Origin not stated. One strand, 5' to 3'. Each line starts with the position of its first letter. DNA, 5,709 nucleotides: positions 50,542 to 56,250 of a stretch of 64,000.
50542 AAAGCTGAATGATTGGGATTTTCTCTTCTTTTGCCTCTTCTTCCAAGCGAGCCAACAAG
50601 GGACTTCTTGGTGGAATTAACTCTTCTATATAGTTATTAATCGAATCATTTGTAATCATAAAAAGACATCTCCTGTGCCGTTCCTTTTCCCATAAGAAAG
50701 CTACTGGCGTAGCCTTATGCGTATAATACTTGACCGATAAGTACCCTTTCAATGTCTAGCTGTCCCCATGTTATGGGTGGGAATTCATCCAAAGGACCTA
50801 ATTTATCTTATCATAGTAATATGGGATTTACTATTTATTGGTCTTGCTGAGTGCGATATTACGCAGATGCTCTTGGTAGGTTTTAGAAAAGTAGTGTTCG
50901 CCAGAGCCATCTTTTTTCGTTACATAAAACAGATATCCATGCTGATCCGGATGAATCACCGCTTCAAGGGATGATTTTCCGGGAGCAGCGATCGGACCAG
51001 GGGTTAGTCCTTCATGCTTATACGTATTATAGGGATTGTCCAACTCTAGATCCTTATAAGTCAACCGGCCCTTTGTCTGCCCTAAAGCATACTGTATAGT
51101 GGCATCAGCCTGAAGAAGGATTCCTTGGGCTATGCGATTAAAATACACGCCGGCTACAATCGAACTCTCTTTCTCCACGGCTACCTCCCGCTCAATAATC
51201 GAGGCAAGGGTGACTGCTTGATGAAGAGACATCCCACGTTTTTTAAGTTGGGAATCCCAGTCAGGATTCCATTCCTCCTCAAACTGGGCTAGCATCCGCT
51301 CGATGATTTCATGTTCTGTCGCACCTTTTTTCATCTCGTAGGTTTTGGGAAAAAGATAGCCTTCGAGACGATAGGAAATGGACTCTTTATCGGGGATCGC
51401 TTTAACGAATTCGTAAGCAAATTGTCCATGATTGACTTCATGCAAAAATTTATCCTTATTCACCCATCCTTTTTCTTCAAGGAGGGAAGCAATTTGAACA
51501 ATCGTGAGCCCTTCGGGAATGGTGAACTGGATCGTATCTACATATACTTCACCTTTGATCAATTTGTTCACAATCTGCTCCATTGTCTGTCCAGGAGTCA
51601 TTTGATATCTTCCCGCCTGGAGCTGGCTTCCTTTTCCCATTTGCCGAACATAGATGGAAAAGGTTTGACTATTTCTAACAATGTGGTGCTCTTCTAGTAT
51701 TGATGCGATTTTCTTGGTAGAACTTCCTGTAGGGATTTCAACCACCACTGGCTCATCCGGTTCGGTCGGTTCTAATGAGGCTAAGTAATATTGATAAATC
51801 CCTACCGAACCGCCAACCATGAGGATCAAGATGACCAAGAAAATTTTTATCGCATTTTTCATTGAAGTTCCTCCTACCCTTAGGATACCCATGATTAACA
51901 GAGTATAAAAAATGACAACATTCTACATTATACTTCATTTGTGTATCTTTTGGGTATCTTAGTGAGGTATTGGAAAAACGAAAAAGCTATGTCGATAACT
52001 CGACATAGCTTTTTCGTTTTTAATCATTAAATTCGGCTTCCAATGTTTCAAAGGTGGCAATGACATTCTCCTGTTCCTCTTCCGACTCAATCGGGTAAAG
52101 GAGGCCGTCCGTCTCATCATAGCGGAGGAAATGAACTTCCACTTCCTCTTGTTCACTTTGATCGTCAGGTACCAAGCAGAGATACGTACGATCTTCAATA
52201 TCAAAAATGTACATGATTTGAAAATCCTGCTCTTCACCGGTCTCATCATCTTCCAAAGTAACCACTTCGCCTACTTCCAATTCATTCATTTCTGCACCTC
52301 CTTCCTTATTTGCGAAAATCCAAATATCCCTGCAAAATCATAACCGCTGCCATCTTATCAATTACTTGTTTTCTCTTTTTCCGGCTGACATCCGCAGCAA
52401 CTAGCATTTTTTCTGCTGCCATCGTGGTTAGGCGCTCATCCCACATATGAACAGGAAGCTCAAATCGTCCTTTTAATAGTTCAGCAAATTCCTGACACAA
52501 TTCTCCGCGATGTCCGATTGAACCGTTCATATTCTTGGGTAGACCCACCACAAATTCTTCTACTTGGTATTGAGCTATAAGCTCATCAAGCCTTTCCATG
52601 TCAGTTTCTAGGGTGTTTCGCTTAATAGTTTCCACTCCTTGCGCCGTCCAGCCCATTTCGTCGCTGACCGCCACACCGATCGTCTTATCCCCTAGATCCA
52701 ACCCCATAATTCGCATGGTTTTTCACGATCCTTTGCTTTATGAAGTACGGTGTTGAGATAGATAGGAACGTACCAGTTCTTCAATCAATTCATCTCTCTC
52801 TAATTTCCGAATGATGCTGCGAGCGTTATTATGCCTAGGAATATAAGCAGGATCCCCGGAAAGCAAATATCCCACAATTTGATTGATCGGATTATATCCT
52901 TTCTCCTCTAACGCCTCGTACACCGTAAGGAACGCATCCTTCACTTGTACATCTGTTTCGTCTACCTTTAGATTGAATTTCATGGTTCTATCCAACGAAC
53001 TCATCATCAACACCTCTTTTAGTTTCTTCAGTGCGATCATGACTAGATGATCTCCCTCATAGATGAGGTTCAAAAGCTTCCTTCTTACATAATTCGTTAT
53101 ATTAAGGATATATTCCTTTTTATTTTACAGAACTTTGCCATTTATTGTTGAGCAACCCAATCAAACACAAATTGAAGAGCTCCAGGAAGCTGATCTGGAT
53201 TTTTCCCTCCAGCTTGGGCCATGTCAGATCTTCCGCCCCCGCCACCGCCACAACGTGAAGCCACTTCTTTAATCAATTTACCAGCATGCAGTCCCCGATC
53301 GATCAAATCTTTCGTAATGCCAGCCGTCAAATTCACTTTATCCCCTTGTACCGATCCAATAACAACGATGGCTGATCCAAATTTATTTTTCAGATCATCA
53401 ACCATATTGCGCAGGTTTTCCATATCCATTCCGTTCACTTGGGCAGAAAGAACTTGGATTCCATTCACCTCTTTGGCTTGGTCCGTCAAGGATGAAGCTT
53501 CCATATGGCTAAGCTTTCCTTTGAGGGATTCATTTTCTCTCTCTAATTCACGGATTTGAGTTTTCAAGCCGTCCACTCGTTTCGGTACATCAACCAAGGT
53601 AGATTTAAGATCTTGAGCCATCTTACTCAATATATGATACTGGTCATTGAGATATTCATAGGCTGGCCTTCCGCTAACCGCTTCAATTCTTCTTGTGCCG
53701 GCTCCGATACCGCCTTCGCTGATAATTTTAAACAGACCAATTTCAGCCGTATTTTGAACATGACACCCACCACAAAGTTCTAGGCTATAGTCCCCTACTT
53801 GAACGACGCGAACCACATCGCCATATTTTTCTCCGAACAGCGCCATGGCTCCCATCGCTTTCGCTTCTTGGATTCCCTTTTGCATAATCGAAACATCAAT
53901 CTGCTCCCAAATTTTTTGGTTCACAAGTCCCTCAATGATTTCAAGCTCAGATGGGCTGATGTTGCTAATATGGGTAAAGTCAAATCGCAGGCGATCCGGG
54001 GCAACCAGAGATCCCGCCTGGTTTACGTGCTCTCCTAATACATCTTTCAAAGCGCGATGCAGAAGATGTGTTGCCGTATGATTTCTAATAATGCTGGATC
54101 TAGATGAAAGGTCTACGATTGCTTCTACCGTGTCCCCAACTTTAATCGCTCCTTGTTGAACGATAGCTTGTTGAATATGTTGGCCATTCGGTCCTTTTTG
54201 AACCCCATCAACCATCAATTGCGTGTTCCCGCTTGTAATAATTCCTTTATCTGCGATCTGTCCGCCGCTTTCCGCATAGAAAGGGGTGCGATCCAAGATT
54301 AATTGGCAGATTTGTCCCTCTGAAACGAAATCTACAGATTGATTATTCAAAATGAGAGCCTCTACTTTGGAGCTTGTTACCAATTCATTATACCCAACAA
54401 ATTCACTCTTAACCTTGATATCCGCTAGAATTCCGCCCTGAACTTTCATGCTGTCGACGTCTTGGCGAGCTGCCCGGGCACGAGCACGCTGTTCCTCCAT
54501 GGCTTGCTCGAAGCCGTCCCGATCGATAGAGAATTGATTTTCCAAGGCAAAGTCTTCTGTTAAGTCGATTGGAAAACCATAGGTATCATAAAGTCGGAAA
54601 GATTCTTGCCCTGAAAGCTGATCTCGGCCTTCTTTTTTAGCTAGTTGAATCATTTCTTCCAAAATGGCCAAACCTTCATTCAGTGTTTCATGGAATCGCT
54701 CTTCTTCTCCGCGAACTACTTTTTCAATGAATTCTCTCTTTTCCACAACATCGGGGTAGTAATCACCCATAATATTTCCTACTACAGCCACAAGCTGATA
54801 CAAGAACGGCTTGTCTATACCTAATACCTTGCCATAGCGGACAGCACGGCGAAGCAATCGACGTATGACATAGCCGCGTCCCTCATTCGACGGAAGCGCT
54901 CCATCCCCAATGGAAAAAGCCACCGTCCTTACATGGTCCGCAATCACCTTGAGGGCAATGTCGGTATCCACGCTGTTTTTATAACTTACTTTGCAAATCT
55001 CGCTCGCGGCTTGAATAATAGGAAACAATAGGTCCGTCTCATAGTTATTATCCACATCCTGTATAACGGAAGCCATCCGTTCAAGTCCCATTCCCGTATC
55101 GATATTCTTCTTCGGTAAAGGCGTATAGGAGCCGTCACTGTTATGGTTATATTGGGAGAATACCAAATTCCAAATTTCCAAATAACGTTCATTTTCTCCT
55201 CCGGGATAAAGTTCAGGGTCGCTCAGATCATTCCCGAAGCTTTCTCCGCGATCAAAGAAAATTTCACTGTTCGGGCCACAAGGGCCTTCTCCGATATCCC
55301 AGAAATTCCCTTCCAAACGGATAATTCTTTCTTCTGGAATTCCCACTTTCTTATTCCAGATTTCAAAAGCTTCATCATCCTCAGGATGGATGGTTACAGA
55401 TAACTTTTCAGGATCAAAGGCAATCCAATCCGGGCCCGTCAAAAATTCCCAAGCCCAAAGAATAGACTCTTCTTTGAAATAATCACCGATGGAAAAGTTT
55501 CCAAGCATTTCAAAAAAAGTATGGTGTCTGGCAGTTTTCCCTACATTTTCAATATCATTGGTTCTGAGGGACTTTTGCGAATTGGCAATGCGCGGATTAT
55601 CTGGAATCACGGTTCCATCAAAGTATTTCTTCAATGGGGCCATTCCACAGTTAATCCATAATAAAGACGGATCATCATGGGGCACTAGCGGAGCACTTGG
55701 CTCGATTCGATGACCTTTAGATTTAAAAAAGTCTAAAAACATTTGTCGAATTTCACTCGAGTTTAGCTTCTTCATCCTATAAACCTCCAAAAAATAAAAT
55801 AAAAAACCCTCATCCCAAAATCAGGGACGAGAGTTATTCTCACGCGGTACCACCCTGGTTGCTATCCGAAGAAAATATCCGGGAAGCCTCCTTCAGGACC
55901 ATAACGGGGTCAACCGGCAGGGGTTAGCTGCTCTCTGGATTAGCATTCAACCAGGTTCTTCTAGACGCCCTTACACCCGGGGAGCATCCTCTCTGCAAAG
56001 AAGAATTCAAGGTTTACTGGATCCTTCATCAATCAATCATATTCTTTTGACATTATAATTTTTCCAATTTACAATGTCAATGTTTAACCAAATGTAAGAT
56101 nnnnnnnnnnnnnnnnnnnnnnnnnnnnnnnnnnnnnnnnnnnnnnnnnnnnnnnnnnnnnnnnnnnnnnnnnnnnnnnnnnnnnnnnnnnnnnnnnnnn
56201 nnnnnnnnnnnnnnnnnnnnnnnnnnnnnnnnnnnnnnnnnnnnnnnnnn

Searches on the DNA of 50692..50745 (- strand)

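Call 44: build_rna_model(alignment_id=A1, structure=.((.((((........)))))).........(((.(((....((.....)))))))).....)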
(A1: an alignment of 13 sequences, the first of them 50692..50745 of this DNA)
Model R1 built from alignment A1 (13 sequences, 62 columns); structure: as given.
model positions 53; base pairs 14; branch points 1; effective number of sequences 5.03; information 1.047 bits per position. Calibrated on 0.2 Mb of random sequence (short: E-values are rough).
structure used (alignment columns):
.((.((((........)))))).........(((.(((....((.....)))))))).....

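Call 45: search_with_rna_model(model_id=R1, sources=[window, L005, L006, L007, L008, L009, L010, L011, L012, L013], max_evalue=10)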
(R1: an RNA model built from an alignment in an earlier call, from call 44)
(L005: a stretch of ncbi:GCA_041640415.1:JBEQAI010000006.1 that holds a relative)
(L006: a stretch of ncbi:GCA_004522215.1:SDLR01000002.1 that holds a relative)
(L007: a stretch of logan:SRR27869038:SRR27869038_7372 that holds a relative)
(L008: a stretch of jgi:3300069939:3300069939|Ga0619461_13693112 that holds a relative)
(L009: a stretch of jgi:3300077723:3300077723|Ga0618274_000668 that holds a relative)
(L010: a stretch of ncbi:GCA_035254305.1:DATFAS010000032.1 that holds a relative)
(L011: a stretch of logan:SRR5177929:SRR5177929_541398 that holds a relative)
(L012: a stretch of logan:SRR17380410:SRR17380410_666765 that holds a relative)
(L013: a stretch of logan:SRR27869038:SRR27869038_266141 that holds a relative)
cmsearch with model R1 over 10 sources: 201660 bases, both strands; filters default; matches with E-value up to 10: 18.
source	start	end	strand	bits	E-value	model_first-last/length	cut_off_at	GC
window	63315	63367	+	81.7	2.5e-17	1-53/53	no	0.36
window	19453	19505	-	79.5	8.6e-17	1-53/53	no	0.34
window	57209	57262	-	76.9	3.8e-16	1-53/53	no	0.37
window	50692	50745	-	75.4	8.6e-16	1-53/53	no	0.41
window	61929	61980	-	69.7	2.3e-14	1-53/53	no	0.38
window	4604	4657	-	66.7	1.2e-13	1-53/53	no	0.28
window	10117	10170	-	61.6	2.2e-12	1-53/53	no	0.33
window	63368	63418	+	61.1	3e-12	1-53/53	no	0.37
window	61877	61928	-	55.9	5.6e-11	1-53/53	no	0.44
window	3310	3365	-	54.4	1.3e-10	1-53/53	no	0.38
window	23631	23684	-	51.8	5.8e-10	1-53/53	no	0.37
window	3256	3309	-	49.1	2.6e-09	1-53/53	no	0.35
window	823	880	+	47.3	7.3e-09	1-53/53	no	0.36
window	63341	63385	-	15.5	0.49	1-53/53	no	0.36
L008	2693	2779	+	14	1.2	1-53/53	no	0.3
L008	12991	13048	+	13.6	1.4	1-53/53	no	0.4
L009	8852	8909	+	13.6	1.4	1-53/53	no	0.4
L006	11359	11396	-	11.7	4.4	1-53/53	no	0.34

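Call 67: search_with_rna_model(model_id=R1, sources=[L017, L018, L019], max_evalue=10, filters=off)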
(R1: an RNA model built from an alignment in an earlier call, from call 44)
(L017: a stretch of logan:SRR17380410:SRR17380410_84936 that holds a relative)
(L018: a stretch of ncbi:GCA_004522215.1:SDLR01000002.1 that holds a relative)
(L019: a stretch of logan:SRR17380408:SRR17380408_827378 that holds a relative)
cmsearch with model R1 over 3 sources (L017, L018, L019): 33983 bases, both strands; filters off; matches with E-value up to 10: 7.
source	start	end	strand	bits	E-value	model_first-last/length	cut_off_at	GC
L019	3980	4007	+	21.2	0.0034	1-53/53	no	0.36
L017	6941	6960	+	13.4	0.28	29-48/53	no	0.35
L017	344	371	-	10.2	1.7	1-53/53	no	0.39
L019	3944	4000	-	9.8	2.2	1-53/53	no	0.47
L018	15376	15440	-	7.3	8.7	1-53/53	no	0.34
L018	13307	13365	+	7.2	9.3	1-53/53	no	0.42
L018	18910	18954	-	7.2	9.3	1-53/53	no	0.38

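Call 82: search_with_rna_model(model_id=R1, sources=[L020, L021], max_evalue=10, filters=off, show_alignments=3)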
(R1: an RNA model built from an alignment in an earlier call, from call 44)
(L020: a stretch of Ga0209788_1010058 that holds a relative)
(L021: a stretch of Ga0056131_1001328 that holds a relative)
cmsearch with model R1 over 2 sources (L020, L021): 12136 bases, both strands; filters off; matches with E-value up to 10: 15.
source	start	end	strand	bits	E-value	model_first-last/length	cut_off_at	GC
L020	1950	1988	+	16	0.023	1-53/53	no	0.28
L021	3758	3796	+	16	0.023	1-53/53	no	0.28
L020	3327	3384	+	9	1.2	1-53/53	no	0.36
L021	5135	5192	+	9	1.2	1-53/53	no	0.36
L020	683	733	+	8.4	1.6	1-53/53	no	0.41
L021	2491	2541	+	8.4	1.6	1-53/53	no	0.41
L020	1184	1245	+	7.6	2.6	1-53/53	no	0.42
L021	2992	3053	+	7.6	2.6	1-53/53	no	0.42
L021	1355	1395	+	7.1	3.5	1-53/53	no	0.37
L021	7150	7195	+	6.4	5.3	1-53/53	no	0.43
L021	6591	6627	-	6.3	5.7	1-53/53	no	0.24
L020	2503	2522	+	5.7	7.9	29-48/53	no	0.35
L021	4311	4330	+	5.7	7.9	29-48/53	no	0.35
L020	2259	2287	+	5.6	8.1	1-53/53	no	0.24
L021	4067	4095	+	5.6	8.1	1-53/53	no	0.24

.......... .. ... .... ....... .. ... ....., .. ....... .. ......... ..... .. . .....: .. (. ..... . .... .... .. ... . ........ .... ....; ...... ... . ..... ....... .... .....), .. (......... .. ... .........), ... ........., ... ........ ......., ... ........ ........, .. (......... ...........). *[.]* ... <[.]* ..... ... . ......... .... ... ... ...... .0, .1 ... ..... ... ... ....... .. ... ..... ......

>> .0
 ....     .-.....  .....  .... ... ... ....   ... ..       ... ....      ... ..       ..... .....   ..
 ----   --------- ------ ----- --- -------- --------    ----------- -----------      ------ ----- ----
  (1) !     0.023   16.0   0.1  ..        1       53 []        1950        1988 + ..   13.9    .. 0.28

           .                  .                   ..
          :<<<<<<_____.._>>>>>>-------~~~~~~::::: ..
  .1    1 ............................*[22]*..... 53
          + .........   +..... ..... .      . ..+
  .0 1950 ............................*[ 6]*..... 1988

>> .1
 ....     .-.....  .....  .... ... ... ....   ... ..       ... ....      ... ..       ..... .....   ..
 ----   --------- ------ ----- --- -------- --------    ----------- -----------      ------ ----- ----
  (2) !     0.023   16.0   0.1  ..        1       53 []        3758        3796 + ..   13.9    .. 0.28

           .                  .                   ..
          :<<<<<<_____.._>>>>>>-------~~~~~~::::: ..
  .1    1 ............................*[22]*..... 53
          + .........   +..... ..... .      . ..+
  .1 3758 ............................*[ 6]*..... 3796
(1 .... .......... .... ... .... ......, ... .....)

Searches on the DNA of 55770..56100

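Call 76: search_rna_families(source=window, start=55770, end=56100, threshold=evalue, max_evalue=0.1)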
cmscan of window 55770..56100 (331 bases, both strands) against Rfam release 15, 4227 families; matches with E-value up to 0.1: 1.
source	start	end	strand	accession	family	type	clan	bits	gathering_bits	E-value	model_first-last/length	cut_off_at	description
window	55820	56038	-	RF00230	T-box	Cis-reg; leader;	-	78.9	93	1.1e-17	1-219/219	no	T-box leader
